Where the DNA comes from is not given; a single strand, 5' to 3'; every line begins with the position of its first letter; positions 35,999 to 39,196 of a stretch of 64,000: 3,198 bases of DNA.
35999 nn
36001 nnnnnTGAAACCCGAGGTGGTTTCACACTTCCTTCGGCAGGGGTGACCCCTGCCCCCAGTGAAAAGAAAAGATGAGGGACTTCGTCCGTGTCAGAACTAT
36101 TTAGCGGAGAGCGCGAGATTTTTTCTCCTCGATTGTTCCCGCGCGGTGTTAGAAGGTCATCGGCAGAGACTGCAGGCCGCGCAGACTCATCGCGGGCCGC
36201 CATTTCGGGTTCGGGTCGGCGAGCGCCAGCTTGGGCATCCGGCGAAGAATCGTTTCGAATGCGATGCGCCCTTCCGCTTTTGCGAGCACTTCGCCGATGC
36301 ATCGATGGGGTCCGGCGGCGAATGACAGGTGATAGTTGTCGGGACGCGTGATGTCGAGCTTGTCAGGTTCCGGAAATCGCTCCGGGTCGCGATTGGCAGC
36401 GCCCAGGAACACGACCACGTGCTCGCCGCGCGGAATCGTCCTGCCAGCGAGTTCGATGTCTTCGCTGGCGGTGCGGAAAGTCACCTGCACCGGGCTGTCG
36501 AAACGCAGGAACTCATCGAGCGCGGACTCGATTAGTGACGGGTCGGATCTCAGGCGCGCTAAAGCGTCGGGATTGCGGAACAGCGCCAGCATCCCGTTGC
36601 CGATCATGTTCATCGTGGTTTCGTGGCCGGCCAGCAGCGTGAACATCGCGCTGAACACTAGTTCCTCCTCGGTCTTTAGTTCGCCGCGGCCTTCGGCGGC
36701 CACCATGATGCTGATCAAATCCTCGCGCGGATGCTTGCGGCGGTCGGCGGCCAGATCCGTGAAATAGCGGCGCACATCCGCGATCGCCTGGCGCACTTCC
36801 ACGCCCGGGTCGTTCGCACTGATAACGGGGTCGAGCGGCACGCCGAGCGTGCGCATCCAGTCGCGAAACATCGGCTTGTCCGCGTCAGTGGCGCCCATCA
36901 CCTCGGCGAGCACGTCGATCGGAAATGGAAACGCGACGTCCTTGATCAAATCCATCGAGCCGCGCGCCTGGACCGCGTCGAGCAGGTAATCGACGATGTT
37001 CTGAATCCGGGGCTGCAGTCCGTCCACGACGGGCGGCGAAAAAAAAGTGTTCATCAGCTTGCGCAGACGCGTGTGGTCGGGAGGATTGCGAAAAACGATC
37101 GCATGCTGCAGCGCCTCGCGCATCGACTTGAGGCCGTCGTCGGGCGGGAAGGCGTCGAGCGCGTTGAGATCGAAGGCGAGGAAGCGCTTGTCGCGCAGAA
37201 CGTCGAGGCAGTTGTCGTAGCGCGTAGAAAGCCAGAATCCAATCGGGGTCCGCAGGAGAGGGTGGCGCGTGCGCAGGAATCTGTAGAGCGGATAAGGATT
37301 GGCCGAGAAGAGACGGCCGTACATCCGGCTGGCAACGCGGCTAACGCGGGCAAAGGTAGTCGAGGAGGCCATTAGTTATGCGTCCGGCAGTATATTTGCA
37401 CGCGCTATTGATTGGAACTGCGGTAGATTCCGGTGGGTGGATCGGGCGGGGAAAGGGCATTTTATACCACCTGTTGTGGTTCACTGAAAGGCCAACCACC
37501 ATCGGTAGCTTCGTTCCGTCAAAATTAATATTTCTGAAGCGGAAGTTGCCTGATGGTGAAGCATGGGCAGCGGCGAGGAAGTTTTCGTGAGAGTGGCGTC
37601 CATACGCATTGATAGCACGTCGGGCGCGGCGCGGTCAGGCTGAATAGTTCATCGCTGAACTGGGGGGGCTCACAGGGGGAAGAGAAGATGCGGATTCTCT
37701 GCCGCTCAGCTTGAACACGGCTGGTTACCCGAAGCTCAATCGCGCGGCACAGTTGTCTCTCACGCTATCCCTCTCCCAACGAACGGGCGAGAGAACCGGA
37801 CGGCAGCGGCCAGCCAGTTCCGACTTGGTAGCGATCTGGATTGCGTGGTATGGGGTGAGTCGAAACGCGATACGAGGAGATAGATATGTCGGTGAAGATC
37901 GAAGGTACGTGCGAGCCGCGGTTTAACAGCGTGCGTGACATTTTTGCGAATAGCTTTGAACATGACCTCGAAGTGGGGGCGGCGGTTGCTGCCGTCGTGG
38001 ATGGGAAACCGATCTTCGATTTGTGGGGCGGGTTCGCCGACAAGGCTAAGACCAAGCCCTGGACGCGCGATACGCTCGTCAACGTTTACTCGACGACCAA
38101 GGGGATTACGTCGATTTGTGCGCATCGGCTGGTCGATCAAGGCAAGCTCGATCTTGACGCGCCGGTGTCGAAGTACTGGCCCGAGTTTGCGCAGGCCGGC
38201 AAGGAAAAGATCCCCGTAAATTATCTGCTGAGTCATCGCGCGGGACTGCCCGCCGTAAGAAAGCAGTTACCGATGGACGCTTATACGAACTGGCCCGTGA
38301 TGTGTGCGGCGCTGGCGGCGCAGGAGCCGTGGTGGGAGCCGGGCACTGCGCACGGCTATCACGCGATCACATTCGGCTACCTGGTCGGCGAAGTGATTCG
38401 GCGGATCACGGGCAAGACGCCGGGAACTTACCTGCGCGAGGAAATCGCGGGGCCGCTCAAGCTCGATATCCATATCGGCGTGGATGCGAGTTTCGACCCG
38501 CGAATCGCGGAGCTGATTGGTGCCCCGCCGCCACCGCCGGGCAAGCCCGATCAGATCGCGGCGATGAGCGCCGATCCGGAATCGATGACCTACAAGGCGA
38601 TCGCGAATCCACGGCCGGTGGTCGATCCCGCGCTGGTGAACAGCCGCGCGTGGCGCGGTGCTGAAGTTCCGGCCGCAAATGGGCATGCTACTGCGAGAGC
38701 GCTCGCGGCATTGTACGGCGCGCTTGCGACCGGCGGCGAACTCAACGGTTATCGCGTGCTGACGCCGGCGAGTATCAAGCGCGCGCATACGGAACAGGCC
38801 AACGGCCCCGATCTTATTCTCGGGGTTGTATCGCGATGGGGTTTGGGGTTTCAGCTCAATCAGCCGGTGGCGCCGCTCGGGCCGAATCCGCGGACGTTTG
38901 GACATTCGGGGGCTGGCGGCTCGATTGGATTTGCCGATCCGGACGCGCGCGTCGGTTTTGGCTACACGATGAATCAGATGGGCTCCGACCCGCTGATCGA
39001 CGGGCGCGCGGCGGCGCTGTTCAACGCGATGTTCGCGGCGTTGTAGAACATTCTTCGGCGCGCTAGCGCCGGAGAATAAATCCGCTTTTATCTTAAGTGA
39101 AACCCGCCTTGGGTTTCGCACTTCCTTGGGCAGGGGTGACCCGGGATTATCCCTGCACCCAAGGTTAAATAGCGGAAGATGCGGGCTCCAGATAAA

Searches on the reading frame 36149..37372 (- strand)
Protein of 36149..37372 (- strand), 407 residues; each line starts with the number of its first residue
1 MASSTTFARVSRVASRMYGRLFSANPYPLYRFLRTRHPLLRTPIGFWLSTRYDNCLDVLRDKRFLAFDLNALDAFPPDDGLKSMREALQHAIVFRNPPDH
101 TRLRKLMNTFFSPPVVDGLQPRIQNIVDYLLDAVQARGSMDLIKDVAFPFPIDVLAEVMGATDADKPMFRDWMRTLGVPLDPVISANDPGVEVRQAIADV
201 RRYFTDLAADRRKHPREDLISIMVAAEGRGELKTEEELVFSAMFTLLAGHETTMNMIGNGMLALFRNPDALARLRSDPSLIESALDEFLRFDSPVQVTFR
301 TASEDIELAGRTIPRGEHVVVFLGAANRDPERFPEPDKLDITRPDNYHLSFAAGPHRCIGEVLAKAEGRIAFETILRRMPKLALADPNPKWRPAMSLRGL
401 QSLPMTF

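Call 7: search_protein_families(library=ncbifam, proteins=[window:36149-37372:-])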
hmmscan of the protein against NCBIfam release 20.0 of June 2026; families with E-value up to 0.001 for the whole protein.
window:36149-37372:- (407 aa): 9 families
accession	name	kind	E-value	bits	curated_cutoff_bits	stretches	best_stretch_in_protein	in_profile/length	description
TIGR04515.1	P450_rel_GT_act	subfamily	1.3e-56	192.7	343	1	23-405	30-385/386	P450-derived glycosyltransferase activator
NF045816.1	PentlenlactSyn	equivalog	8e-50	169.7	700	1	46-407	38-396/396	pentalenolactone synthase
TIGR04538.1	P450_cycloAA_1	subfamily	4.1e-48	164.2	500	1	20-405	5-392/395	cytochrome P450, cyclodipeptide synthase-associated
TIGR04458.1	CYP450_TxtE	equivalog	3.9e-45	154.2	500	1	24-406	11-401/403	4-nitrotryptophan synthase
NF041177.1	Cyp119_Thmprot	equivalog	4e-44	150.9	680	1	47-385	21-346/368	cytochrome P450 Cyp119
NF041802.1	P450_SolI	exception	1.4e-34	119.3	850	1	92-402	109-417/424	solanimycin biosynthesis cytochrome P450 SolI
NF050147.1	aminopyruv_ApyO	equivalog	6.6e-16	58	525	1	94-378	82-392/444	RiPP biosynthesis cytochrome P450 ApyO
NF045812.1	PentlenOxigase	equivalog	3.3e-10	39.4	800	1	279-379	300-409/444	pentalenene oxygenase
NF051859.1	AlbFlvMonOxTrpSyn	equivalog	1.7e-07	30.2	700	1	168-376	186-424/457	bifunctional albaflavenone monooxygenase/terpene synthase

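Call 8: search_protein_families(library=pfam, proteins=[window:36149-37372:-])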
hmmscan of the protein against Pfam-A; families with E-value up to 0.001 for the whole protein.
window:36149-37372:- (407 aa): 1 family
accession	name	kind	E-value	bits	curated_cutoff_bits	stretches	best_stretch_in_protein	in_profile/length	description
PF00067.27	p450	-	1.9e-32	113.1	22.8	1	210-378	232-431/462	Cytochrome P450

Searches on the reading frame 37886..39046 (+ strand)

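Call 7: search_protein_families(library=ncbifam, proteins=[window:37886-39046:+])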
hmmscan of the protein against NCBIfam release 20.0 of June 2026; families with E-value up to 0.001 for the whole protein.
window:37886-39046:+ (386 aa): 43 families (the best 25 are shown)
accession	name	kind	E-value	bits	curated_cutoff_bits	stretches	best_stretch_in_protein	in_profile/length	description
NF052353.1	EstBLacLipLMycb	equivalog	3.1e-71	240.5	650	1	4-371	14-377/420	esterase/beta-lactamase LipL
NF038269.1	lipase_LipE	equivalog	2.4e-35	122.4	750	1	53-359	76-377/407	lipase LipE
NF052559.1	MthAcHydAcmB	equivalog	3e-15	55.9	550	1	16-193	10-208/391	methyl acetate hydrolase AcmB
NF000185.2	BlaEC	exception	7.4e-15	54.8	850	1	28-194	40-201/377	BlaEC family class C beta-lactamase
NF053709.1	blaAKO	exception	1.4e-14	53.9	875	1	30-171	46-182/381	AKO family class C beta-lactamase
NF041665.1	blaPSZ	exception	1.5e-14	53.8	850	1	31-194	46-204/379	PSZ family class C beta-lactamase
NF038366.1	blaSFDC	exception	2.6e-14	53.1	840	1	30-194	46-205/382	SFDC family class C beta-lactamase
NF038238.1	blaBUT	exception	5.3e-14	52.1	850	1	31-194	49-207/383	BUT family class C beta-lactamase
NF033085.1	bla_class_C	equivalog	6.1e-14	51.6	415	1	30-193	22-180/356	class C beta-lactamase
NF012173.1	CMY2-MIR-ACT-EC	exception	6.6e-14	51.5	680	1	30-194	46-205/380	CMY2/MIR/ACT/EC family class C beta-lactamase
NF041662.1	ampC_Kaer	exception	8.2e-14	51.1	825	1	30-194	46-205/381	AmpC-Kaer family extended-spectrum class C beta-lactamase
NF038089.1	blaYRC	exception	8.3e-14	51.3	870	1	30-176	46-187/381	YRC family class C beta-lactamase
NF045671.1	blaPNC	exception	3.2e-13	49.3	750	1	30-194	63-222/401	PNC family class C beta-lactamase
NF000385.4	blaACT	exception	4.9e-13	48.8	810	1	31-194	47-205/380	ACT family cephalosporin-hydrolyzing class C beta-lactamase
NF000191.1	CMY2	exception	1.4e-12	47.1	800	1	30-193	46-204/381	CMY-2 family class C beta-lactamase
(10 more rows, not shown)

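Call 8: search_protein_families(library=pfam, proteins=[window:37886-39046:+])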
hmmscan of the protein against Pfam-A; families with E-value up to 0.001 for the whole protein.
window:37886-39046:+ (386 aa): 1 family
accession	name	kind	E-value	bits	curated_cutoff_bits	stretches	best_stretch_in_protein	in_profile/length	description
PF00144.29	Beta-lactamase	-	5.1e-82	276.1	27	1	22-376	3-324/329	Beta-lactamase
